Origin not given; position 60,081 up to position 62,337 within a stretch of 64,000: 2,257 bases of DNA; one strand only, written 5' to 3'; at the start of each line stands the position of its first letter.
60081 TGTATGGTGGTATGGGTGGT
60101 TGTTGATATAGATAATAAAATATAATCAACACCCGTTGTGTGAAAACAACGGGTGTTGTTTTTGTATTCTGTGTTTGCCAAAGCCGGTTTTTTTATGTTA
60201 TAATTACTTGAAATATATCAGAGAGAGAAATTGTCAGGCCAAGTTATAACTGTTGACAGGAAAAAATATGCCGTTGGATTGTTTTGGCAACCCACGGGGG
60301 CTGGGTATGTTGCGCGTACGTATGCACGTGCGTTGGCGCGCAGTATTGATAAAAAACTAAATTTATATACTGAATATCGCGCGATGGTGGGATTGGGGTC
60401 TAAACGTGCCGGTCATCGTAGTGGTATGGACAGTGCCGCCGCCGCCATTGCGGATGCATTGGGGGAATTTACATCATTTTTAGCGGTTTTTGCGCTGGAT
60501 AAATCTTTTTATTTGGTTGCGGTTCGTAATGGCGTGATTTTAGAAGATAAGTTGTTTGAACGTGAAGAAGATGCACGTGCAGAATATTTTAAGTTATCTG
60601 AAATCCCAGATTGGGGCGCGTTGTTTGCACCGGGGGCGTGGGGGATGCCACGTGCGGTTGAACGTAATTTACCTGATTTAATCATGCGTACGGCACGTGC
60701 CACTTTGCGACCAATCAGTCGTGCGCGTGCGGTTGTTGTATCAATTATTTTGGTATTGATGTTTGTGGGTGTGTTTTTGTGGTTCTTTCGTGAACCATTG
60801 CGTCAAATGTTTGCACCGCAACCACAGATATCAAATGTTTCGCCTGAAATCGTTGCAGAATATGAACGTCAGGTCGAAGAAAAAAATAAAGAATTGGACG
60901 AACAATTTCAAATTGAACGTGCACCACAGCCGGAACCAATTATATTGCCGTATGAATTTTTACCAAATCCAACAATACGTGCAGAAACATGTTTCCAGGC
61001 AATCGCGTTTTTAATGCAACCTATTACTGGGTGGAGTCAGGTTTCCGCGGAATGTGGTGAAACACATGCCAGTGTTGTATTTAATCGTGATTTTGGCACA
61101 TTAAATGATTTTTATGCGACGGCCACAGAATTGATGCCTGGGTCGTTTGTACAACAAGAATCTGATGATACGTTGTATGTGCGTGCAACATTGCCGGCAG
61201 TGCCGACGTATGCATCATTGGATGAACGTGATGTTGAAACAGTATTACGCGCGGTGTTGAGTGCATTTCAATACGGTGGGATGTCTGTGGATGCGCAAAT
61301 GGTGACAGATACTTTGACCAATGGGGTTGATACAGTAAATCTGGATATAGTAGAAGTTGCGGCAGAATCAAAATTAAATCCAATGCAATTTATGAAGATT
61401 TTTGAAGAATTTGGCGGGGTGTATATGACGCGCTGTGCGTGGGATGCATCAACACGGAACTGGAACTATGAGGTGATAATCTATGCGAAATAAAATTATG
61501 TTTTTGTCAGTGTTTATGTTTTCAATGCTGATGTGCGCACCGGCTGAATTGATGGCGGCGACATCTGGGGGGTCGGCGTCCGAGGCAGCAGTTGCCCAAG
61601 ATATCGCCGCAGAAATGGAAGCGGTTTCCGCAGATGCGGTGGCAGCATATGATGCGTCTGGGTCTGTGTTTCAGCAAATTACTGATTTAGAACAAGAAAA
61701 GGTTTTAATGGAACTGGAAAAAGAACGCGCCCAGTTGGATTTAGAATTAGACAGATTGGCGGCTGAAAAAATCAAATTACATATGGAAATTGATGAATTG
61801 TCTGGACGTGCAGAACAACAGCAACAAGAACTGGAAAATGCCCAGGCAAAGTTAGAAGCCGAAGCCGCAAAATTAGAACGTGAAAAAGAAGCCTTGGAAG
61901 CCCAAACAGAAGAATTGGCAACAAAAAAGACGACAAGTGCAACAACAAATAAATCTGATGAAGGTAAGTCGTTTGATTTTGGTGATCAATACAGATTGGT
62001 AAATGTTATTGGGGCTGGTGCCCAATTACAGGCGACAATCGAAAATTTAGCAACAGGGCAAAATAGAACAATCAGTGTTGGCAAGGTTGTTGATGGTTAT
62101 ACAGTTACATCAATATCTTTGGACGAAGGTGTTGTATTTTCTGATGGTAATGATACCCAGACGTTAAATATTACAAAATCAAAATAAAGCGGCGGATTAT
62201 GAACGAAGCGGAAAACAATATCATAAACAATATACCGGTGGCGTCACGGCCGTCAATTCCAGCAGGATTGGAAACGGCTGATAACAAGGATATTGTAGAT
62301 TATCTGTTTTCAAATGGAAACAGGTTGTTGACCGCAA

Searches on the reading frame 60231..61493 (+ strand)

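Call 10: search_protein_families(library=pfam, proteins=[window:60231-61493:+], max_evalue=0.01)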
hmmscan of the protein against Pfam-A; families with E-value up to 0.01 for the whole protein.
window:60231-61493:+ (420 aa): 2 families
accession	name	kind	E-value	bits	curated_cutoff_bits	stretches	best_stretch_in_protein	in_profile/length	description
PF06864.17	PAP_PilO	-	2.1e-10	40.4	26.7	1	14-303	2-290/419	Pilin accessory protein (PilO)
PF20087.4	DUF6479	-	0.0091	16.9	25.4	0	166-243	22-91/120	Family of unknown function (DUF6479)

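Call 32: search_protein_families(library=ncbifam, proteins=[window:60231-61493:+], max_evalue=0.01)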
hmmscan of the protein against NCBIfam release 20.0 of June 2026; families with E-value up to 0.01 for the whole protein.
window:60231-61493:+ (420 aa): 0 families

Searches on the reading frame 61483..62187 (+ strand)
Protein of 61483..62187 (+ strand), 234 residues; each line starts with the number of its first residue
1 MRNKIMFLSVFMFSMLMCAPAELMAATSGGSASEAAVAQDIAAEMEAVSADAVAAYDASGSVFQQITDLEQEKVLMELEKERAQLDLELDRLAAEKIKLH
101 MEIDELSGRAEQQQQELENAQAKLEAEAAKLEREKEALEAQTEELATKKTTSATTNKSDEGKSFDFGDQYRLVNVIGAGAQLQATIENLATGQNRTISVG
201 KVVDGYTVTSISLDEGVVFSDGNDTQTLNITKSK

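Call 10: search_protein_families(library=pfam, proteins=[window:61483-62187:+], max_evalue=0.01)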
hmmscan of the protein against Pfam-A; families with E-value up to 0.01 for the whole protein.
window:61483-62187:+ (234 aa): 0 families

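Call 32: search_protein_families(library=ncbifam, proteins=[window:61483-62187:+], max_evalue=0.01)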
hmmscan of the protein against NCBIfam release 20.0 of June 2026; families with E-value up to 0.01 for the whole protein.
window:61483-62187:+ (234 aa): 13 families
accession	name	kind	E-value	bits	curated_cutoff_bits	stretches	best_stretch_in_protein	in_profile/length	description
TIGR03021.1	pilP_fam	equivalog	7.2e-08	33.5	34.65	1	112-215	9-115/119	type IV pilus biogenesis protein PilP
NF045487.1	ASRP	equivalog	1.2e-05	24.2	300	1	49-154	87-191/593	archaea-specific SMC-related protein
TIGR04523.1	Mplasa_alph_rch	subfamily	6.4e-05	21.1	270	1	64-149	391-477/745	helix-rich protein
TIGR02169.1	SMC_prok_A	equivalog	0.00034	18.4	729.4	1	33-157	362-484/1165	chromosome segregation protein SMC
NF041534.1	rodZ_Strepcoccus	equivalog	0.00054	19.3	375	1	142-232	150-234/275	cytoskeleton protein RodZ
NF009344.0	PRK12705.1-1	equivalog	0.00056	18.6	831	1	38-148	55-160/572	hypothetical protein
TIGR03185.1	DNA_S_dndD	equivalog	0.00098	17.7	245.85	1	39-158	351-478/650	DNA sulfur modification protein DndD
TIGR01069.2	mutS2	equivalog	0.0014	17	400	1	70-164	517-606/790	endonuclease MutS2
TIGR02168.1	SMC_prok_B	equivalog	0.0016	16.2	567.35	1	65-153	296-459/1181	chromosome segregation protein SMC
NF047368.1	collar_FlbB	equivalog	0.0017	18.2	110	1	61-155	31-121/193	periplasmic-type flagellar collar protein FlbB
NF045780.1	TrlF_fam_ATP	equivalog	0.0047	15.7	350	1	68-157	465-551/944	TrlF family AAA-like ATPase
NF043073.1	MMSYN1_0195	equivalog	0.0092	14.2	1250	1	66-194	353-477/1021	spermidine/putrescine ABC transporter permease/substrate-binding protein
NF003434.0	PRK04950.1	equivalog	0.0099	15.8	127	1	109-215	95-185/205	RNA chaperone ProQ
